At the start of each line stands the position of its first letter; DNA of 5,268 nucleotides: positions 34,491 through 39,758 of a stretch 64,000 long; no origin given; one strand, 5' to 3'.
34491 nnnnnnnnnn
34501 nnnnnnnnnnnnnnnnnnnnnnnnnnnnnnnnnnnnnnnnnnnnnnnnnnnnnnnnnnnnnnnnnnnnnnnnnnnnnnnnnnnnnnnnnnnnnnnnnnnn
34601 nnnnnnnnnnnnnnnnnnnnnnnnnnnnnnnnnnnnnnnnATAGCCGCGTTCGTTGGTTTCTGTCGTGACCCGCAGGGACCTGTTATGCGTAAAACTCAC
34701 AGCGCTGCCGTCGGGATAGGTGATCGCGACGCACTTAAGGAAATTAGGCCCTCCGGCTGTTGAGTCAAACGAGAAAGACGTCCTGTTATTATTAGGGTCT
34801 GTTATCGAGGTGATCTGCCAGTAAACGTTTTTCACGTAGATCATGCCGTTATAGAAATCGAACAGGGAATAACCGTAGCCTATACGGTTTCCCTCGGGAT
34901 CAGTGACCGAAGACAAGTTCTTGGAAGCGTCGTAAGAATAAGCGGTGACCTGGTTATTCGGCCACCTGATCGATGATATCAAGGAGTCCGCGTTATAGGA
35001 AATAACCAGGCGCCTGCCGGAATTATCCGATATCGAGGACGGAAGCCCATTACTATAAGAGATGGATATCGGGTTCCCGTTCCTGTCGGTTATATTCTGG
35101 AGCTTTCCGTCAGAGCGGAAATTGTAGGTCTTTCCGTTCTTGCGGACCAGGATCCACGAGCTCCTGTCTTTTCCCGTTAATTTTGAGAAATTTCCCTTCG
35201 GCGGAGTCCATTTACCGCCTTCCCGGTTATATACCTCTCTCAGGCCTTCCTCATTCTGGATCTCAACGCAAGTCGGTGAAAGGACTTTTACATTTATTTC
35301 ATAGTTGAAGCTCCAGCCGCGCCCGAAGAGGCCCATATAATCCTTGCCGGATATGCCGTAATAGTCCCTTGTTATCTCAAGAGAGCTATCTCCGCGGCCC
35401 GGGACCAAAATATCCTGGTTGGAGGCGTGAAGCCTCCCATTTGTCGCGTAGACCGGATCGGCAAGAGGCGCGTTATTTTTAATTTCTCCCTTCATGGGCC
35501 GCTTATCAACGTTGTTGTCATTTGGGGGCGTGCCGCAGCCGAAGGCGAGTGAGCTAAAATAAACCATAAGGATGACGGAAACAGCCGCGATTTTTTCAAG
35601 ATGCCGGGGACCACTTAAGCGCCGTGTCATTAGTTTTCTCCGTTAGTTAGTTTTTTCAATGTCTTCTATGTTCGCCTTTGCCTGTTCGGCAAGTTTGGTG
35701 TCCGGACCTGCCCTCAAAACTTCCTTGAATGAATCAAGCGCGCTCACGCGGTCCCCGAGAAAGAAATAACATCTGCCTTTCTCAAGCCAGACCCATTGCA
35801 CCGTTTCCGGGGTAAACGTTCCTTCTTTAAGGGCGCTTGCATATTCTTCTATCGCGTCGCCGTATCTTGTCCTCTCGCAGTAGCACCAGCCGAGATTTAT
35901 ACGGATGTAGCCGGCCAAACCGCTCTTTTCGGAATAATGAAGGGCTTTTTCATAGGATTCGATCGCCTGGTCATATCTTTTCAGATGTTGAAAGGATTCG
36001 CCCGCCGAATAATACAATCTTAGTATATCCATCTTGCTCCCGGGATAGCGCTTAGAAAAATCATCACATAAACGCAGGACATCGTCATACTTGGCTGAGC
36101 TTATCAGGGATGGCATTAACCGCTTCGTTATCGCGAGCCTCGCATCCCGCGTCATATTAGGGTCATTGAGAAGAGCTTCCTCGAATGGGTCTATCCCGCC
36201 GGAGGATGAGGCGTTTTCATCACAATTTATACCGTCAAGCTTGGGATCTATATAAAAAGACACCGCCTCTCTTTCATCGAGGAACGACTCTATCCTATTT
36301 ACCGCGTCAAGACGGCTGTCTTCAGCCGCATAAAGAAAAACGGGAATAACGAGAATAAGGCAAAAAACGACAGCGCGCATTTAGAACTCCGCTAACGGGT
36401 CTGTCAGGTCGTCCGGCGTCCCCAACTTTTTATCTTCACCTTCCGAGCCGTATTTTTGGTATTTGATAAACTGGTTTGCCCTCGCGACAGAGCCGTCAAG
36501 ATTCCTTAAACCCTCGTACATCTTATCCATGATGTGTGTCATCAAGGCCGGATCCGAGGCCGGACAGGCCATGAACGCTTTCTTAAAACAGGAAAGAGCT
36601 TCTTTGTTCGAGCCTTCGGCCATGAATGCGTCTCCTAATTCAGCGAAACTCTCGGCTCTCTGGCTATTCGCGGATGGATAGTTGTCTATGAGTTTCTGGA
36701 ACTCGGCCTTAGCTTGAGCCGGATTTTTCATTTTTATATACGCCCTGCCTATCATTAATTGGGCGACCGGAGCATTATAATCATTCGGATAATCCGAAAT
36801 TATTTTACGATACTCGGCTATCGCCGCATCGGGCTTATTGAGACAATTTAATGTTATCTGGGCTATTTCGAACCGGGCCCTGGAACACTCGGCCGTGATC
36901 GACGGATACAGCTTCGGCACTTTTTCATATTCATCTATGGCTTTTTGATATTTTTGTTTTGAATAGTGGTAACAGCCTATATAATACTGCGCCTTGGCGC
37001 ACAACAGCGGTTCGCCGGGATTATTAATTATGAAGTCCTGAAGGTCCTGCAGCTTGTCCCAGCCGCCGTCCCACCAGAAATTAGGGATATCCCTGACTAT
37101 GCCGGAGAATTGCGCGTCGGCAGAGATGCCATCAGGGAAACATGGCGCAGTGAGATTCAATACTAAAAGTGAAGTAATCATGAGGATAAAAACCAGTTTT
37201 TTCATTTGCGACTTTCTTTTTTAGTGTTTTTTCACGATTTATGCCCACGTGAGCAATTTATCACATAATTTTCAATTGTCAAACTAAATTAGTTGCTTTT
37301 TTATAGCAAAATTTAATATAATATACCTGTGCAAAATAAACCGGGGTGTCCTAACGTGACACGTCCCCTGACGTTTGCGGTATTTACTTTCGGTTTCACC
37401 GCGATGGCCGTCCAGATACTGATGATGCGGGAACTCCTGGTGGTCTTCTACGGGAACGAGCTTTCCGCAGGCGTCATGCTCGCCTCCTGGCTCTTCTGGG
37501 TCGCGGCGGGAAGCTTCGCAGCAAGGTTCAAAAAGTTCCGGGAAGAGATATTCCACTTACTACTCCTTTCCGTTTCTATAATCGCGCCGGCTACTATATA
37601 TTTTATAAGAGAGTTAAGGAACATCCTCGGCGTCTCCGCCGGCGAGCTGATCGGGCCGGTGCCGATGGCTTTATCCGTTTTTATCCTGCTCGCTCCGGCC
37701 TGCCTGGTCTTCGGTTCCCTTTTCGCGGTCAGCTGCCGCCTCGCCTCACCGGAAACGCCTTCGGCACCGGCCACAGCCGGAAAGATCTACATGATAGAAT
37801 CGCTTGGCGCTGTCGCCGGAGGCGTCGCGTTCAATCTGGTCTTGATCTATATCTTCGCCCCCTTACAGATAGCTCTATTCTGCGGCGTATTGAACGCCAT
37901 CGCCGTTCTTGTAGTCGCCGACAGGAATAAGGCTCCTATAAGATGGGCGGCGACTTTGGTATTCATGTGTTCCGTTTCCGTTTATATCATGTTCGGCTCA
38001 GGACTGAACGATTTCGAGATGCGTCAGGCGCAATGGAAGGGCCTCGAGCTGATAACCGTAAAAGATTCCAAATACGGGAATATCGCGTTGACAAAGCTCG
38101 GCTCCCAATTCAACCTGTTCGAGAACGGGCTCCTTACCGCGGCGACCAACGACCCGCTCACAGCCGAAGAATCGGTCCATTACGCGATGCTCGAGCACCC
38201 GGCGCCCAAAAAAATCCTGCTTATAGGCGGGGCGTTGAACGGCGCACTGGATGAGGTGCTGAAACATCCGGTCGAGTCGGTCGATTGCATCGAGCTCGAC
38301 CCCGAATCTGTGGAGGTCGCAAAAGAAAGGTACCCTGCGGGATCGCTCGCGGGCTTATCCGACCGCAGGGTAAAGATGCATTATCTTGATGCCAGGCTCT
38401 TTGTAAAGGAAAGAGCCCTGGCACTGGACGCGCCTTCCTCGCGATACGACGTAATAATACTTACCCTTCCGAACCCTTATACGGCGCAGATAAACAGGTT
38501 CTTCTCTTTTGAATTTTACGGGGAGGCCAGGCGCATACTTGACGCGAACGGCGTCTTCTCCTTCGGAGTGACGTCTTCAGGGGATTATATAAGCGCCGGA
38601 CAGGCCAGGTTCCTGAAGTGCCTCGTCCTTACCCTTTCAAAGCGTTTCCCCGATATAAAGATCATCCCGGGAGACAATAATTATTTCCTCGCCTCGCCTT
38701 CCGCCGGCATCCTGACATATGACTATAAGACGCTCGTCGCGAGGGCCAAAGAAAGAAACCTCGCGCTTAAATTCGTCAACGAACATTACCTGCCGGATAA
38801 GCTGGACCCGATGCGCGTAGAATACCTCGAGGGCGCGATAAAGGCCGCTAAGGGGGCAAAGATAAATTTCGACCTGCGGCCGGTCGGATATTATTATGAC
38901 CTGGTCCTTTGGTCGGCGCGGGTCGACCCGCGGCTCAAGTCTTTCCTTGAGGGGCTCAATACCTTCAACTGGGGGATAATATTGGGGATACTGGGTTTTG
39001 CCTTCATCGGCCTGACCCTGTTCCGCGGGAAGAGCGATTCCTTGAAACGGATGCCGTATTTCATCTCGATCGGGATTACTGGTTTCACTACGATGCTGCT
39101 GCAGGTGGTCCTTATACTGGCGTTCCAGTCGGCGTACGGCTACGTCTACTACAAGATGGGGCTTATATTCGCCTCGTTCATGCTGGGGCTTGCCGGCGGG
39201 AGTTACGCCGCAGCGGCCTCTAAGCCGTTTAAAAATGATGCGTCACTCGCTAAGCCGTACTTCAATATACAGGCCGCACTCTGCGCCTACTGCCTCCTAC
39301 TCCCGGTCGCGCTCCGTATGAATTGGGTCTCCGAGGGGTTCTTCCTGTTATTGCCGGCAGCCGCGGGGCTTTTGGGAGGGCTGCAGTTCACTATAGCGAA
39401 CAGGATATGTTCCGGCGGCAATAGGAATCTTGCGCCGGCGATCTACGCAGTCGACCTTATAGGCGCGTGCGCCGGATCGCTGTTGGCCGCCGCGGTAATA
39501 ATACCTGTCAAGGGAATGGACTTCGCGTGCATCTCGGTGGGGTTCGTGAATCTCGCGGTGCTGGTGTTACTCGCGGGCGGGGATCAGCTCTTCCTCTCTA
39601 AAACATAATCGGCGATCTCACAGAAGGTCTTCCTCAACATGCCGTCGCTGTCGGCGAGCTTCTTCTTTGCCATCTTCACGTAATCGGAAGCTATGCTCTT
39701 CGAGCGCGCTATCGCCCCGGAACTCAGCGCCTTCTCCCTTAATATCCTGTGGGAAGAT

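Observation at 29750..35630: Sec-exported Rhs polymorphic-toxin locus with a start-less orphan toxin cassette and a second truncated orphan remnant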

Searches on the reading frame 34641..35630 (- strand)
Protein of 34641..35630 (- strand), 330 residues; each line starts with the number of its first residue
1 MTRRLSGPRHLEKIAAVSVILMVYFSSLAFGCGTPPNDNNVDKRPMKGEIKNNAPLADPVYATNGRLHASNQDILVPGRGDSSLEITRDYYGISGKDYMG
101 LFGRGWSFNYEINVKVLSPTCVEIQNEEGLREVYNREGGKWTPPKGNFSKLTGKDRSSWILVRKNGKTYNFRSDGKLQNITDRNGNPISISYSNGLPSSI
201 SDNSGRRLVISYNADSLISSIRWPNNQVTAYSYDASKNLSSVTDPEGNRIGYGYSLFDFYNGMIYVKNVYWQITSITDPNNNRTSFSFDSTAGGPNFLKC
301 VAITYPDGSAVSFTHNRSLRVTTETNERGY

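Call 92: find_homologous_proteins(query=window:34641-35630:-, max_evalue=0.00001)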
Query window:34641-35630:- (330 aa): 20 proteins with E <= 0.00001 among 1012 candidates.
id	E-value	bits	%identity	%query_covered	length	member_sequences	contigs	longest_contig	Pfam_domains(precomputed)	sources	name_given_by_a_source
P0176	2.2e-81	292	47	100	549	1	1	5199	PF05593.20,PF25023.2,PF20148.5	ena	-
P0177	9.8e-81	290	48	94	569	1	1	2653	PF05593.20,PF25023.2,PF20148.5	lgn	-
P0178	3.8e-28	117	31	89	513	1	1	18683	PF15283.13,PF05593.20,PF25023.2,PF20148.5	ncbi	ncbi:MAG: DUF6531 domain-containing protein, partial [Acidimicrobiales bacterium]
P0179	4.2e-21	94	28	68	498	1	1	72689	PF05593.20,PF25023.2,PF20148.5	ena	-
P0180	2.8e-20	91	27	75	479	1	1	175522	PF05593.20,PF25023.2,PF20148.5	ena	-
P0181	7.3e-18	83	27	58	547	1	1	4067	PF05593.20,PF25023.2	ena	-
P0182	1.1e-16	79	28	79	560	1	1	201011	PF05593.20,PF25023.2,PF20148.5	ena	-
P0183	7.7e-15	73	26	74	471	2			PF05593.20,PF25023.2,PF20148.5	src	-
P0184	1.2e-14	73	29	70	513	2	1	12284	PF05593.20,PF25023.2,PF20148.5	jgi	jgi:YD repeat-containing protein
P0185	3.0e-14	71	29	54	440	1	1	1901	PF05593.20,PF25023.2,PF20148.5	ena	-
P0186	3.6e-14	71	23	84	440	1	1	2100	PF05593.20,PF25023.2,PF20148.5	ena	-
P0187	5.2e-14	70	27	71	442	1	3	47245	PF05593.20,PF25023.2,PF20148.5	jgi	jgi:YD repeat-containing protein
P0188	7.8e-14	70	26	76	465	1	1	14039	PF05593.20,PF25023.2,PF20148.5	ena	-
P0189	1.2e-12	66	33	38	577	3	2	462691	PF05593.20,PF25023.2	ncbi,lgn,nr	ncbi:hypothetical protein ASE26_23505 [Duganella sp. Root198D2]|nr:hypothetical protein ASD07_11630 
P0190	2.3e-12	65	29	57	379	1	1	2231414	PF05593.20,PF25023.2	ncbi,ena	-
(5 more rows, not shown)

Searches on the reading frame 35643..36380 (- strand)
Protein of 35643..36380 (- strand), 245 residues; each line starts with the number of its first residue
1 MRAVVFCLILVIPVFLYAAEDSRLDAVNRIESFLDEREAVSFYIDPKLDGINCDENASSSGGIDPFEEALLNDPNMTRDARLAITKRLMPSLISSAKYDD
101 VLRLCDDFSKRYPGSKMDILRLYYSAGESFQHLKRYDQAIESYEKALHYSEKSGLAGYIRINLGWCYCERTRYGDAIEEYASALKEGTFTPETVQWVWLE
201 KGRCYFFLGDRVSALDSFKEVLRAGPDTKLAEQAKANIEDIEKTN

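Call 9: search_protein_families(library=pfam, proteins=[window:35643-36380:-], max_evalue=0.01)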
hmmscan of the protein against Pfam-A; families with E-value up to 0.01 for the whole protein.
window:35643-36380:- (245 aa): 13 families
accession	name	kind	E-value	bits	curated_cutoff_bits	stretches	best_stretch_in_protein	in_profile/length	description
PF07719.23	TPR_2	-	4e-14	51.9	27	1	122-150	3-31/34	Tetratricopeptide repeat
PF00515.34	TPR_1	-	3.1e-12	46.2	27.8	1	122-148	3-29/34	Tetratricopeptide repeat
PF13424.12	TPR_12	-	6.1e-11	42.8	30.1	1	118-184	1-72/77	Tetratricopeptide repeat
PF13181.12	TPR_8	-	2e-09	37.3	25.7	1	121-147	2-28/34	Tetratricopeptide repeat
PF13174.12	TPR_6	-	1.5e-08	35.1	26.3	0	123-147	3-27/33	Tetratricopeptide repeat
PF13432.12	TPR_16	-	4.8e-08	33.7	32.7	1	127-187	4-61/65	Tetratricopeptide repeat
PF14559.12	TPR_19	-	7.3e-08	33.1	25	1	134-187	5-55/68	Tetratricopeptide repeat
PF13428.12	TPR_14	-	1.9e-07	31.5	23.5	0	196-237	2-43/44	Tetratricopeptide repeat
PF13176.12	TPR_7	-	2.9e-07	30.5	27.9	0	125-148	4-29/36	Tetratricopeptide repeat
PF13414.12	TPR_11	-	0.00043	20.4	26.8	0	134-151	8-25/42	TPR repeat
PF10516.15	SHNi-TPR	-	0.0018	18.2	21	0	135-152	16-33/38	SHNi-TPR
PF14938.12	SNAP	-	0.0027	17.6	25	1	126-222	120-223/282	Soluble NSF attachment protein, SNAP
PF13371.12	TPR_9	-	0.0091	16.4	35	0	198-237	32-71/73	Tetratricopeptide repeat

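Call 81: find_homologous_proteins(query=window:35643-36380:-, max_evalue=0.00001)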
Query window:35643-36380:- (245 aa): 6 proteins with E <= 0.00001 among 533 candidates.
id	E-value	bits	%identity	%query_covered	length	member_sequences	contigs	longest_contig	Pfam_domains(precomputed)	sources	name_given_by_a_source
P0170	8.7e-150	515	93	100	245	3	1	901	PF14559.13,PF00515.35,PF13424.13,PF13176.13,PF13432.13,PF13428.13,PF13181.13,PF07719.24,PF13174.13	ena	-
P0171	3.5e-140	483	89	100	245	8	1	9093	PF14559.13,PF13414.13,PF00515.35,PF13424.13,PF13176.13,PF13432.13,PF13428.13,PF13181.13,PF07719.24,PF13174.13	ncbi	-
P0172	4.4e-69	251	48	99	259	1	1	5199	PF23914.2,PF13414.13,PF13176.13,PF13428.13,PF14559.13,PF00515.35,PF12895.14,PF13424.13,PF21033.5,PF13432.13,PF13181.13,PF07719.24,PF13174.13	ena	-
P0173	2.3e-66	242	49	99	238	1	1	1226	PF14559.13,PF13414.13,PF00515.35,PF13424.13,PF13176.13,PF13432.13,PF13428.13,PF13181.13,PF07719.24,PF13174.13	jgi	jgi:tetratricopeptide (TPR) repeat protein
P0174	1.3e-60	223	45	100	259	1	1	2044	PF13431.13,PF23914.2,PF13414.13,PF13176.13,PF13428.13,PF14559.13,PF00515.35,PF12895.14,PF13424.13,PF21033.5,PF13432.13,PF13181.13,PF07719.24,PF13174.13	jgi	-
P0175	1.5e-60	223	44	99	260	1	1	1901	PF13431.13,PF23914.2,PF07720.19,PF13414.13,PF13176.13,PF13428.13,PF13374.13,PF14559.13,PF24575.2,PF00515.35,PF12895.14,PF13424.13,PF21033.5,PF13432.13,PF13181.13,PF07719.24,PF13174.13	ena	-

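Call 82: find_encoding_contigs(protein=P0171, flank=9000, max_places=3)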
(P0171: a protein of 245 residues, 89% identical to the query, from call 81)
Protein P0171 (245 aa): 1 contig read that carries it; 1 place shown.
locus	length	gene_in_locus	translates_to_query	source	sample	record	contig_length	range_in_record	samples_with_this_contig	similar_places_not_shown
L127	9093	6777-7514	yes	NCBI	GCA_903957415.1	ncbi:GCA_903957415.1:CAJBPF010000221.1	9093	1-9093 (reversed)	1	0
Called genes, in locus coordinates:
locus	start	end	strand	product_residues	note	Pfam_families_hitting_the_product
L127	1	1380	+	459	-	?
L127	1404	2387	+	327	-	PF04055:Radical_SAM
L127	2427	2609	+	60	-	-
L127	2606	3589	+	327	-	PF00348:polyprenyl_synt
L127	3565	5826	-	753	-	PF01564:Spermine_synth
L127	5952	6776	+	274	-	PF13432:TPR_16 (faint), PF13424:TPR_12 (faint), PF13525:YfiO (faint), PF00515:TPR_1 (faint), PF07719:TPR_2 (faint), PF13174:TPR_6 (faint), PF13181:TPR_8 (faint), PF13414:TPR_11 (faint), +2 more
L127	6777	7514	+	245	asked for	PF13176:TPR_7 (faint), PF00515:TPR_1 (faint), PF07719:TPR_2 (faint), PF14559:TPR_19 (faint), PF13428:TPR_14 (faint), PF13174:TPR_6 (faint), PF13424:TPR_12, PF13432:TPR_16 (weak), +2 more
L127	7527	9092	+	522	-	?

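Call 83: find_encoding_contigs(protein=P0172, flank=6000, max_places=3)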
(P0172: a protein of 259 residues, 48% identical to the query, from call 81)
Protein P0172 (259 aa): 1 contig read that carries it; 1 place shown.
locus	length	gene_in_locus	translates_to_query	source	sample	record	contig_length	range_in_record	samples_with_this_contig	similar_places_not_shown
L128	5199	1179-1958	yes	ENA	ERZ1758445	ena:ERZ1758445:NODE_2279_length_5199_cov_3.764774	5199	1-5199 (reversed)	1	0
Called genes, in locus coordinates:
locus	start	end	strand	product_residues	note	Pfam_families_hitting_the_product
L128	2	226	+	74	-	?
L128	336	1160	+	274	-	PF13174:TPR_6 (faint), PF09976:TPR_21 (faint), PF13424:TPR_12 (faint), PF13525:YfiO (faint), PF00515:TPR_1 (faint), PF07719:TPR_2 (weak), PF13181:TPR_8 (faint), PF13428:TPR_14 (faint), +2 more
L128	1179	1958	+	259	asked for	PF13424:TPR_12 (faint), PF14559:TPR_19 (faint), PF21033:RMD1-3 (faint), PF12895:ANAPC3 (faint), PF13174:TPR_6 (faint), PF00515:TPR_1 (weak), PF07719:TPR_2 (weak), PF13181:TPR_8 (weak), +5 more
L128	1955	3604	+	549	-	PF20148:DUF6531 (weak), PF25023:TEN_YD-shell (weak), PF05593:RHS_repeat, PF25023:TEN_YD-shell, PF05593:RHS_repeat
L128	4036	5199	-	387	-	?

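Call 86: find_encoding_contigs(protein=P0174, flank=3000, max_places=2)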
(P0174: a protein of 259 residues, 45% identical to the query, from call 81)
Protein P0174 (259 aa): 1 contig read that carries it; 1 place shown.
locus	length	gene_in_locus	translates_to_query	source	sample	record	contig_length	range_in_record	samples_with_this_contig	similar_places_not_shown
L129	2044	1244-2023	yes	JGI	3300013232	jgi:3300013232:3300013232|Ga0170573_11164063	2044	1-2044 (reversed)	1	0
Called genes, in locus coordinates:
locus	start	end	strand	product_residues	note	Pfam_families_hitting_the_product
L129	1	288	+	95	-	?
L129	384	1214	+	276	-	PF14559:TPR_19 (faint), PF13174:TPR_6 (faint), PF13424:TPR_12 (faint), PF00515:TPR_1 (weak), PF07719:TPR_2 (faint), PF13181:TPR_8 (faint), PF13428:TPR_14 (faint), PF13432:TPR_16 (weak)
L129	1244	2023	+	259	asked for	PF12895:ANAPC3 (faint), PF13174:TPR_6 (faint), PF13181:TPR_8 (faint), PF13424:TPR_12, PF00515:TPR_1 (weak), PF07719:TPR_2 (weak), PF00515:TPR_1 (weak), PF07719:TPR_2 (weak), +8 more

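Call 87: find_encoding_contigs(protein=P0175, flank=3000, max_places=2)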
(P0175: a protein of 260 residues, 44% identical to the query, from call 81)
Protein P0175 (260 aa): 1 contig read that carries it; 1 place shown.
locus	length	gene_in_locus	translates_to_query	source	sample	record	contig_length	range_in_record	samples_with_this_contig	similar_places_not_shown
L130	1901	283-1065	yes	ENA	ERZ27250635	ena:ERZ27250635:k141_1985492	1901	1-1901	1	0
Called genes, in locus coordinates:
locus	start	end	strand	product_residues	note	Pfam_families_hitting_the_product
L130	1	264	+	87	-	?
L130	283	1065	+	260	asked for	PF21033:RMD1-3 (faint), PF24575:TPR_Slam (faint), PF13424:TPR_12 (faint), PF12895:ANAPC3 (faint), PF13432:TPR_16 (weak), PF00515:TPR_1, PF07719:TPR_2 (weak), PF13181:TPR_8 (weak), +9 more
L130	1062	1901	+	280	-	?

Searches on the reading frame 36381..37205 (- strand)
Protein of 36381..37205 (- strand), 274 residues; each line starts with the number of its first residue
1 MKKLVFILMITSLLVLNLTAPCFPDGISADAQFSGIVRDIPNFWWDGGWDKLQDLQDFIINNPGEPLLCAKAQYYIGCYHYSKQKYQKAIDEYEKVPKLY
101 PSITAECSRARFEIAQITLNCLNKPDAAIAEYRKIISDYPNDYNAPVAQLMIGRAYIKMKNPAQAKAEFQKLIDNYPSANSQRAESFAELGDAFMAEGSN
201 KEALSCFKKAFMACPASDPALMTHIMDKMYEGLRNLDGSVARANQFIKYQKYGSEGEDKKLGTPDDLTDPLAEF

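Call 9: search_protein_families(library=pfam, proteins=[window:36381-37205:-], max_evalue=0.01)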
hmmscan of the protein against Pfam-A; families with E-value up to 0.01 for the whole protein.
window:36381-37205:- (274 aa): 14 families
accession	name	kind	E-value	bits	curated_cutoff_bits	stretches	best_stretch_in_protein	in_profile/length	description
PF13174.12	TPR_6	-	2.5e-16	59.5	26.3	1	148-178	2-32/33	Tetratricopeptide repeat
PF07719.23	TPR_2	-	1.3e-15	56.6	27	2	70-101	1-32/34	Tetratricopeptide repeat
PF13181.12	TPR_8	-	9.5e-12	44.5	25.7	1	149-177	4-32/34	Tetratricopeptide repeat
PF13428.12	TPR_14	-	2.6e-11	43.5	23.5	0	188-221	5-38/44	Tetratricopeptide repeat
PF13432.12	TPR_16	-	9.5e-11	42.4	32.7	1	150-210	1-57/65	Tetratricopeptide repeat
PF00515.34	TPR_1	-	2.3e-09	37.1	27.8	1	70-96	1-27/34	Tetratricopeptide repeat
PF14559.12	TPR_19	-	1e-07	32.6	25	1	124-178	6-57/68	Tetratricopeptide repeat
PF13424.12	TPR_12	-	2.4e-06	28.1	30.1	0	149-210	6-71/77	Tetratricopeptide repeat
PF24575.1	TPR_Slam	-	3.3e-05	24.7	35.2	0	74-118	51-91/104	Surface lipoprotein assembly modifier, N-terminal TPR repeats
PF09976.15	TPR_21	-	3.4e-05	24.1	25.5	1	123-205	53-134/193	Tetratricopeptide repeat-like domain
PF13414.12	TPR_11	-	0.00025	21.1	26.8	0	191-210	1-20/42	TPR repeat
PF13525.12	YfiO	-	0.00029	21.1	25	1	126-182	22-78/203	Outer membrane lipoprotein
PF25063.1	ARM_TT21_C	-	0.0062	16.9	35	0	124-209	36-120/209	Tetratricopeptide repeat protein 21 C-terminal ARM domain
PF17049.10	AEP1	-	0.0071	15.9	27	1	87-178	173-262/396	ATPase expression protein 1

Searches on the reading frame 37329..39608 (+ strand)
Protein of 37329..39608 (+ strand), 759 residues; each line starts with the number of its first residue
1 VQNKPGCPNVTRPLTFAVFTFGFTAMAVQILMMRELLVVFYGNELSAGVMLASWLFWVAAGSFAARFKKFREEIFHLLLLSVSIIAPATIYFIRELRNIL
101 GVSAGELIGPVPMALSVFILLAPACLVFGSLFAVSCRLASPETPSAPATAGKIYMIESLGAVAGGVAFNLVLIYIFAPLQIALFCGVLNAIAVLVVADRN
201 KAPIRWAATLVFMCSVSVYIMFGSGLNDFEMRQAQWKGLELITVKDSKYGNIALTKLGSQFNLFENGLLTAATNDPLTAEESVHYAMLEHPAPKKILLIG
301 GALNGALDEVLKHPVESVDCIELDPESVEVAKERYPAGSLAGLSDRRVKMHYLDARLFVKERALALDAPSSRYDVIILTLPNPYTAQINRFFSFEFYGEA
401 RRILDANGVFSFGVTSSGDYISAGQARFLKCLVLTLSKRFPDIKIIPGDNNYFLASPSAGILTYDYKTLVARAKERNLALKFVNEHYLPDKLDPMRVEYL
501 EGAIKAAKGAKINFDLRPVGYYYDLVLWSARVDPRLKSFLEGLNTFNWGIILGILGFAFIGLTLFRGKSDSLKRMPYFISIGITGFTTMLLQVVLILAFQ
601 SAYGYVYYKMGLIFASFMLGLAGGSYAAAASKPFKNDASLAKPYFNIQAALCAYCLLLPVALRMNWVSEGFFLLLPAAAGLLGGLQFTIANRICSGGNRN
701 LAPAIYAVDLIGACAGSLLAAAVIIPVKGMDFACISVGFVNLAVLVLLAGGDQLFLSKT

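Call 9: search_protein_families(library=pfam, proteins=[window:37329-39608:+], max_evalue=0.01)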
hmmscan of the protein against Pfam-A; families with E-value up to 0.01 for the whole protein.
window:37329-39608:+ (759 aa): 1 family
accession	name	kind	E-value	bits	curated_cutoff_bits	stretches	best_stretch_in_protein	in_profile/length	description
PF01564.23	Spermine_synth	-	1.1e-20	74.4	22.9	1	283-411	9-129/186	Spermine/spermidine synthase domain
